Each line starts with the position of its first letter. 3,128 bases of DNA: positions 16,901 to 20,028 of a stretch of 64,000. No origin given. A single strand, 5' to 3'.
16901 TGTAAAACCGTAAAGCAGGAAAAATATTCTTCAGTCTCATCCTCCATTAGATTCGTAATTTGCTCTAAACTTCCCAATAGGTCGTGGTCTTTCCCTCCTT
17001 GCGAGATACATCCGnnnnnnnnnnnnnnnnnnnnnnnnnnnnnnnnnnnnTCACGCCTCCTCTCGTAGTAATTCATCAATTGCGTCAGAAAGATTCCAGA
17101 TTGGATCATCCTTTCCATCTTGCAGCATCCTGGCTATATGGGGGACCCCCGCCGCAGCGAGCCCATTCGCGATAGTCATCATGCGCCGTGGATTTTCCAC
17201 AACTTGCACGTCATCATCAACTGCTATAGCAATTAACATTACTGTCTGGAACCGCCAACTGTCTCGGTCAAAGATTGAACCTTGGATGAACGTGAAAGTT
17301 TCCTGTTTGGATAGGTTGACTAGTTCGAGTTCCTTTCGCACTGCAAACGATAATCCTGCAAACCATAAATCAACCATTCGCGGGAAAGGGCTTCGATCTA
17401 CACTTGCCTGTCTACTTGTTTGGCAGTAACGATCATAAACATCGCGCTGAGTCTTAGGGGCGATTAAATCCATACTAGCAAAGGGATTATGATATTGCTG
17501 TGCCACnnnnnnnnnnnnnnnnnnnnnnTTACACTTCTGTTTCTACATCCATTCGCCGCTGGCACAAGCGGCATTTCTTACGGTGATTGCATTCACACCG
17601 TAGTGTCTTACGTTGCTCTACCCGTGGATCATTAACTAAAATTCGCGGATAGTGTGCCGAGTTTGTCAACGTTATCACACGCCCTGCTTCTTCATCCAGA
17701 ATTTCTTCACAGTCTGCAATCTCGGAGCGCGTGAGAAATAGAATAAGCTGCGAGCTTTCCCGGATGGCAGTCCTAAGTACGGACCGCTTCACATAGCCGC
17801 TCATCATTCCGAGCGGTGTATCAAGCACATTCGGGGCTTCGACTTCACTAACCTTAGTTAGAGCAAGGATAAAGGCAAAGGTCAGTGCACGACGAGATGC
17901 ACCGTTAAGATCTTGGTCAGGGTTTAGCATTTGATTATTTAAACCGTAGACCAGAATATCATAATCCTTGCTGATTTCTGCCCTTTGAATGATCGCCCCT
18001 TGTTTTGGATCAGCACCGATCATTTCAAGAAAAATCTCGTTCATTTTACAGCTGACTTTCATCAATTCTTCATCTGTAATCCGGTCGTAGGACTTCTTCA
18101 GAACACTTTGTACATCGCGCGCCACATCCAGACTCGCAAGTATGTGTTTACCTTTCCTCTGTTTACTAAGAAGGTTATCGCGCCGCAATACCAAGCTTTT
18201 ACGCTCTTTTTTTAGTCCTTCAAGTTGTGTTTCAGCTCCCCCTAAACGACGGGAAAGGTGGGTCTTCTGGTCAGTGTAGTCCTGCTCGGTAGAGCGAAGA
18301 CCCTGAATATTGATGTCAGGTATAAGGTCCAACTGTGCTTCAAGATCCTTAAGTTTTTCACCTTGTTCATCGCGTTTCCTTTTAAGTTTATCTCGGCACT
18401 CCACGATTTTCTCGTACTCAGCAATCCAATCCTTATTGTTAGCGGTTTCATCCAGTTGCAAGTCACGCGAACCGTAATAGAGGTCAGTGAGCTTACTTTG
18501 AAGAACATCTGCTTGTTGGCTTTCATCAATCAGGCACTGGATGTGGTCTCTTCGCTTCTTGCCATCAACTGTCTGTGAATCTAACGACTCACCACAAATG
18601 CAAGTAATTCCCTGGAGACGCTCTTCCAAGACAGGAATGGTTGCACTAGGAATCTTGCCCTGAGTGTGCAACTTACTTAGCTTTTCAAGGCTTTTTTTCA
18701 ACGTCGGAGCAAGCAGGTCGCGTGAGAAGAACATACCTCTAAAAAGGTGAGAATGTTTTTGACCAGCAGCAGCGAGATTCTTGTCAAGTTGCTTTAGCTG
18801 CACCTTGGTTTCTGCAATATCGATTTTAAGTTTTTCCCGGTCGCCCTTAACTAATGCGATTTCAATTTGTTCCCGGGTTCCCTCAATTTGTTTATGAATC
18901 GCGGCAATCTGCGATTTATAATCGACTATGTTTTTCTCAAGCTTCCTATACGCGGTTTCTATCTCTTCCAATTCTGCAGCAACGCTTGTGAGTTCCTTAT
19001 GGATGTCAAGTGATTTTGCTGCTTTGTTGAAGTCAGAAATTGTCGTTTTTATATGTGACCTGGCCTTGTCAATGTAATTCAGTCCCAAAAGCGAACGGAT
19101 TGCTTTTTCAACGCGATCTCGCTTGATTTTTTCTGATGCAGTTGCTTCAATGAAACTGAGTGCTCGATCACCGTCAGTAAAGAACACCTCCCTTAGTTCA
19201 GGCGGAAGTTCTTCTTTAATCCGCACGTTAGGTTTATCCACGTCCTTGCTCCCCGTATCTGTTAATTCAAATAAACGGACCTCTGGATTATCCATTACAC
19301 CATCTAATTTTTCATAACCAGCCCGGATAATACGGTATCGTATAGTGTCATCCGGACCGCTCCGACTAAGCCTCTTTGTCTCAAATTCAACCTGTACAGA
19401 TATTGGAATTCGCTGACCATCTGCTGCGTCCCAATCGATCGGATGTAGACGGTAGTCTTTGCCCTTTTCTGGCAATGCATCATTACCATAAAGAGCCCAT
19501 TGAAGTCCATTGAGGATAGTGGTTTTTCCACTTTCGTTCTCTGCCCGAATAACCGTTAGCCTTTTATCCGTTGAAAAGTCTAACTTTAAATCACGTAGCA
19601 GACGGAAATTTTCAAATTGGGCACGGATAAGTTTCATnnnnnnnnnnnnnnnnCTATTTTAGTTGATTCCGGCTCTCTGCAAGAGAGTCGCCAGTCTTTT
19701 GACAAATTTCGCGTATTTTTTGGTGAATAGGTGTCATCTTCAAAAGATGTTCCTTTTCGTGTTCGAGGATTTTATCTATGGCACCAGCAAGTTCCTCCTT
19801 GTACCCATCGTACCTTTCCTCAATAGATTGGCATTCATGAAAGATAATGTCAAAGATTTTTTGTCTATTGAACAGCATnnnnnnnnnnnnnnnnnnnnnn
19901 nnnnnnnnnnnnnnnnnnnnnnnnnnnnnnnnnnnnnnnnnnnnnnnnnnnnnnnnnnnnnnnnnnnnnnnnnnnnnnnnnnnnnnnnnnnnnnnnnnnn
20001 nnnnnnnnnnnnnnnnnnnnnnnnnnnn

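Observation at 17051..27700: Seven-gene operon combining Ssp-like and Dnd-like phosphorothioation components with a PLD-helicase: candidate undescribed modification-restriction system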

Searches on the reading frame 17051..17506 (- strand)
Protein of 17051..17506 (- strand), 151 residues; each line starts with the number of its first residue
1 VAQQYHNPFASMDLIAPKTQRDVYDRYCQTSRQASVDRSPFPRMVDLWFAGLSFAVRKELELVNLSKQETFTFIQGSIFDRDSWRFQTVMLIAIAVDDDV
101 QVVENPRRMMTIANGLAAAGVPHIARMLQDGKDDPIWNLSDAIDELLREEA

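Call 3: search_protein_families(library=pfam, proteins=[window:17051-17506:-], max_evalue=0.01)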
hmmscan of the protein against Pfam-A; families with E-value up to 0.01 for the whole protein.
window:17051-17506:- (151 aa): 0 families

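Call 4: search_protein_families(library=padloc, proteins=[window:17051-17506:-], max_evalue=0.01)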
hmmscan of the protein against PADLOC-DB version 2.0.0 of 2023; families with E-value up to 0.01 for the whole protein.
window:17051-17506:- (151 aa): 0 families

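Call 5: search_protein_families(library=ncbifam, proteins=[window:17051-17506:-], max_evalue=0.01)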
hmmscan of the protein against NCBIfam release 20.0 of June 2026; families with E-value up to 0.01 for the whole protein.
window:17051-17506:- (151 aa): 0 families

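Call 26: search_solved_structures(query=window:17051-17506:-, max_evalue=10)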
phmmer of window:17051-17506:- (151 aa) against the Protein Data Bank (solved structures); distinct sequences matched with E-value up to 10: 13.
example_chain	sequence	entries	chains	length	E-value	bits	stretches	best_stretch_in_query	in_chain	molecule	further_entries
3bhy_A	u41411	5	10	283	0.095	15.8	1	37-133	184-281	Death-associated protein kinase 3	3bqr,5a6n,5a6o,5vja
2j90_A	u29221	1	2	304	0.11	15.6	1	37-133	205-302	DEATH-ASSOCIATED PROTEIN KINASE 3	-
1yrp_A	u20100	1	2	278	0.8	12.8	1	37-117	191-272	Death-associated protein kinase 3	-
1ohu_A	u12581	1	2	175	1.2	12.3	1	8-82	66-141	APOPTOSIS REGULATOR CED-9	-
5jrd_L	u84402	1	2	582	1.3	12.2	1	9-121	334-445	Hydrogenase-1 large chain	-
5lmm_L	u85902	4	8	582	1.3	12.2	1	9-121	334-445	Hydrogenase-1 large chain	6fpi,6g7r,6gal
5a4f_L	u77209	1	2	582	1.3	12.2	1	9-121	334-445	Hydrogenase-1 large chain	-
5adu_L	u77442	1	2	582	1.3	12.2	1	9-121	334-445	Hydrogenase-1 large chain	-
4ue3_LLL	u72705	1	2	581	1.3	12.2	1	9-121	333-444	Hydrogenase-1 large chain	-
5lry_L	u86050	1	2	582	1.3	12.2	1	9-121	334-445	Hydrogenase-1 large chain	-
3uqy_L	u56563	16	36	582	1.3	12.2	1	9-121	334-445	Hydrogenase-1 large chain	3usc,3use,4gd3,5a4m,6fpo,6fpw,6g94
5a4i_L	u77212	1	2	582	1.3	12.2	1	9-121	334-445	Hydrogenase-1 large chain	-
2a5y_A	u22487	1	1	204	1.5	12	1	8-82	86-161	Apoptosis regulator ced-9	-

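Call 42: find_homologous_proteins(query=window:17051-17506:-, max_evalue=0.001)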
Query window:17051-17506:- (151 aa): 894 proteins with E <= 0.001 among 987 candidates; the best 120 are listed.
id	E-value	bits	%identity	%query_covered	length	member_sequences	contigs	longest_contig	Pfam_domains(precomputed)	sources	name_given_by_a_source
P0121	3.4e-95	333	100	100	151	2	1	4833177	-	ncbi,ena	-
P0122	1.6e-69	250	73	99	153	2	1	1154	-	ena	-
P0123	5.4e-69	249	73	99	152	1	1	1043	-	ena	-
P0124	1.2e-68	247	73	99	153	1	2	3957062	-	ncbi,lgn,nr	ncbi:MAG: hypothetical protein H6843_01025 [Rhodospirillaceae bacterium]|nr:hypothetical protein [Rh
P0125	1.3e-68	247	73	99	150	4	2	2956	-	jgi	jgi:hypothetical protein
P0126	1.2e-67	244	70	100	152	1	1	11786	-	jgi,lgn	-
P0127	1.3e-67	244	72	100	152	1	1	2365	-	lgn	-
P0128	3.4e-67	243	71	99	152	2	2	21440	-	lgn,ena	-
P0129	4.4e-67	242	72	99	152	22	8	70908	-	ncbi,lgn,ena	-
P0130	7.9e-67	241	72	99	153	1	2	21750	-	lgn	-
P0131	8.9e-67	241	70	100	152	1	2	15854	-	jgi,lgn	-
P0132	1.4e-66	241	72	98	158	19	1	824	-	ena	-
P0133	2.0e-66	240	69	99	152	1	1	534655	-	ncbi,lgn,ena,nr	ncbi:MAG: hypothetical protein OXM61_13210 [Candidatus Poribacteria bacterium]|nr:hypothetical prote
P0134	3.0e-66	240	70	100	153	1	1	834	-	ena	-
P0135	3.2e-66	240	70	99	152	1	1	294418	-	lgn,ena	-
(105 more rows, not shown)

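Call 45: search_solved_structures(query=A1, max_evalue=10)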
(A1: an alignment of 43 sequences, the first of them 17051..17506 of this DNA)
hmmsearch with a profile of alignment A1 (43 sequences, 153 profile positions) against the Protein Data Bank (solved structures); distinct sequences matched with E-value up to 10: 2.
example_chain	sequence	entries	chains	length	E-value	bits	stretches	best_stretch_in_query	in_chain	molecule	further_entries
1ohu_A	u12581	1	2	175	0.63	13.1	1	12-81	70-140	APOPTOSIS REGULATOR CED-9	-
2a5y_A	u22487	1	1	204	0.84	12.7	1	12-81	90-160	Apoptosis regulator ced-9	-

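Call 46: search_protein_families(library=pfam, alignment_id=A1, max_evalue=10)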
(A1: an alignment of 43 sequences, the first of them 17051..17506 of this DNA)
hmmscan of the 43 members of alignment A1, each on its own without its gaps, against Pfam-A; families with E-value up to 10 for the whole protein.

A. member 1, window:17051-17506:- (151 aa): 1 family
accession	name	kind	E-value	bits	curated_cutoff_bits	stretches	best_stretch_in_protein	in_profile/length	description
PF11050.13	Viral_env_E26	-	0.21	11.4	25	1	54-133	142-219/225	Virus envelope protein E26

B. families by the number of members that match (of 43 scanned): 7 families
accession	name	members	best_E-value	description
PF12770.12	CHAT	4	0.063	CHAT domain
PF07131.17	DUF1382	2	0.042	Protein of unknown function (DUF1382)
PF25044.1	DUF7789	1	0.097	Domain of unknown function (DUF7789)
PF02913.24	FAD-oxidase_C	1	0.17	FAD linked oxidases, C-terminal domain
PF11050.13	Viral_env_E26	1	0.21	Virus envelope protein E26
PF01819.22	Levi_coat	1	0.21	Levivirus coat protein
PF16743.10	PliI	1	0.24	Periplasmic lysozyme inhibitor of I-type lysozyme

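Call 49: predict_structure(alignment_id=A1)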
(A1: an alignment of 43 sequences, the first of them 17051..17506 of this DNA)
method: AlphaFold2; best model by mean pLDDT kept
length: 151 residues; sequences in the alignment: 43
mean_pLDDT: 79.3   pTM: 0.74
mean pLDDT of the five models: 79.3, 78.3, 77.7, 77.1, 71.6
residues with pLDDT >= 90: 60; 70-90: 44; 50-70: 42; < 50: 5
segments of 3 or more residues with pLDDT < 50: 1-3
pLDDT, mean of each block of 10 residues (from residue 1): 58 90 80 53 83 92 95 78 83 94 90 96 83 53 65 56
secondary structure, 60 per line:
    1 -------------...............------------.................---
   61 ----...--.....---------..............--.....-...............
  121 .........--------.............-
elements in order: E14-17 H18-28 H41-57 E70-74 H84-97 H100-104 H106-129 H138-150

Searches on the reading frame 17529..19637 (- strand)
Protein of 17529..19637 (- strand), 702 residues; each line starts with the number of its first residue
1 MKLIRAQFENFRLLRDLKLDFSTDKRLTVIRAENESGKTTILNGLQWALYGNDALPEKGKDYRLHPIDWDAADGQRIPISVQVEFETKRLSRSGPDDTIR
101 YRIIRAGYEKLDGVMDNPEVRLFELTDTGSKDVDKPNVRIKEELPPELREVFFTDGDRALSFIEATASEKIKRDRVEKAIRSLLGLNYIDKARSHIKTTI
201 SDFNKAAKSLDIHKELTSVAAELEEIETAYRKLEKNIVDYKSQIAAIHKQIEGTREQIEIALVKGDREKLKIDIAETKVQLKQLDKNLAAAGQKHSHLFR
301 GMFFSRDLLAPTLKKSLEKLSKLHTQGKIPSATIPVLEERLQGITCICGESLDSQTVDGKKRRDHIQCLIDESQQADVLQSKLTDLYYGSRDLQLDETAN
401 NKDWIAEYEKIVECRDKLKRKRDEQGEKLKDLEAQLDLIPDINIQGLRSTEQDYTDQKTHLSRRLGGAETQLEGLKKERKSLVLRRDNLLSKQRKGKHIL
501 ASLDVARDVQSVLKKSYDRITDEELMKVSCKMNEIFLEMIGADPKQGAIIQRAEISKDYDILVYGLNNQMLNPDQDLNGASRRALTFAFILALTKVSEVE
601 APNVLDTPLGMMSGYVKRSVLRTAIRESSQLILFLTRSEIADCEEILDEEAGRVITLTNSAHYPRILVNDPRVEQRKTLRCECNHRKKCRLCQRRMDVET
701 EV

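Call 3: search_protein_families(library=pfam, proteins=[window:17529-19637:-], max_evalue=0.01)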
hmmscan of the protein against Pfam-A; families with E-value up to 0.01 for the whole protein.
window:17529-19637:- (702 aa): 6 families
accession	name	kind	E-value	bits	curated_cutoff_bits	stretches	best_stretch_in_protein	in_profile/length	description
PF13476.12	AAA_23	-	1.8e-15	58.6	27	1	8-259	4-201/201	AAA domain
PF13175.12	AAA_15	-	5.6e-11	43.1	32.1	1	1-322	1-255/374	AAA ATPase domain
PF13514.12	AAA_27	-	1.4e-06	28.5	22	1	1-52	1-53/206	AAA domain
PF02463.25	SMC_N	-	0.001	19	40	0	5-50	4-49/220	RecF/RecN/SMC N terminal domain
PF24627.1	PUMA_CC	-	0.0018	18.7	30.1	1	214-257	15-58/74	PUMA coiled-coil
PF24922.1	ACBP4_C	-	0.0028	18.3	31.2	0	186-253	19-87/105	Acyl-CoA-binding domain-containing protein 4-6, C-terminal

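Call 4: search_protein_families(library=padloc, proteins=[window:17529-19637:-], max_evalue=0.01)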
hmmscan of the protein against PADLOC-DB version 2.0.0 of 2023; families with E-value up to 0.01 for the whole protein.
window:17529-19637:- (702 aa): 67 families (the best 25 are shown)
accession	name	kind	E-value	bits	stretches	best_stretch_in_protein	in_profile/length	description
PDLC02714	PbeC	-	1.8e-48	163.8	1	1-564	1-540/651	PbeC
PDLC02741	PbeC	-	8.1e-47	158.1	1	8-574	8-546/644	PbeC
PDLC02730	PbeC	-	1e-44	151.4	1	1-646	1-640/651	PbeC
PDLC02723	PbeC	-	1.4e-41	140.7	1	7-620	10-602/618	PbeC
PDLC02722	PbeC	-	5.7e-41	138.8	1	1-638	1-613/643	PbeC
PDLC02663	DndD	-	5.3e-39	132.6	1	22-642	30-639/675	DndD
PDLC02729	PbeC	-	8.2e-39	131.6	2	128-643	145-638/668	PbeC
PDLC02726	PbeC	-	2.4e-37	126.7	1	7-642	7-608/637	PbeC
PDLC02668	DndD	-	2.8e-36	123.7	1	14-642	17-626/659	DndD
PDLC02740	PbeC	-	1.1e-33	115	1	14-642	17-623/648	PbeC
PDLC02750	PbeC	-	2.3e-32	110.3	1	1-642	1-615/629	PbeC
PDLC02756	PbeC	-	5.5e-31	106.2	1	7-642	7-625/643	PbeC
PDLC02667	DndD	-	1e-26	91.9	1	28-640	35-621/657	DndD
PDLC02749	PbeC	-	1.1e-26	91.5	1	7-640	7-617/636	PbeC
PDLC02739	PbeC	-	1.5e-26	91.3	1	1-538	1-519/644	PbeC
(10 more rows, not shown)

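Call 5: search_protein_families(library=ncbifam, proteins=[window:17529-19637:-], max_evalue=0.01)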
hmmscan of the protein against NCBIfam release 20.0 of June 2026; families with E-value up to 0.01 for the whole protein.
window:17529-19637:- (702 aa): 6 families
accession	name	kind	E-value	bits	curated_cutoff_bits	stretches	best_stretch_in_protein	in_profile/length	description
TIGR03185.1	DNA_S_dndD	equivalog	2.9e-35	121.9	245.85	1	11-641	14-617/650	DNA sulfur modification protein DndD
NF045487.1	ASRP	equivalog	5.4e-12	45.1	300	1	19-538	10-490/593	archaea-specific SMC-related protein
NF002572.0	PRK02224.1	equivalog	2e-07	29.7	1087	1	1-57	1-55/888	DNA double-strand break repair ATPase Rad50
NF041035.1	Rad50_Halo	equivalog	6e-06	24.9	1000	1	1-58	1-56/883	DNA double-strand break repair ATPase Rad50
NF041760.1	PtuA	equivalog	1.1e-05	24.5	500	1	3-47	52-94/524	retron Ec78 anti-phage system effector ATPase PtuA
NF049873.2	cytotoxin_MakE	exception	0.0095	15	360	0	203-290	93-181/352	alpha-pore-forming cytotoxin subunit MakE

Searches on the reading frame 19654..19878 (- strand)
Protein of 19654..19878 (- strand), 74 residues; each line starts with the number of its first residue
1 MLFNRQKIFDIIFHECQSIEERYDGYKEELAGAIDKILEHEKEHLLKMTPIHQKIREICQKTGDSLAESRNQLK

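Call 3: search_protein_families(library=pfam, proteins=[window:19654-19878:-], max_evalue=0.01)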
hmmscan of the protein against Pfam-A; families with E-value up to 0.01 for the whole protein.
window:19654-19878:- (74 aa): 0 families

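Call 4: search_protein_families(library=padloc, proteins=[window:19654-19878:-], max_evalue=0.01)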
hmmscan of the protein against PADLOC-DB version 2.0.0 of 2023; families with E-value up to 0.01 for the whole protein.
window:19654-19878:- (74 aa): 0 families

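Call 5: search_protein_families(library=ncbifam, proteins=[window:19654-19878:-], max_evalue=0.01)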
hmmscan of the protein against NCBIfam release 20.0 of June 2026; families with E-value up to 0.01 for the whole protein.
window:19654-19878:- (74 aa): 0 families
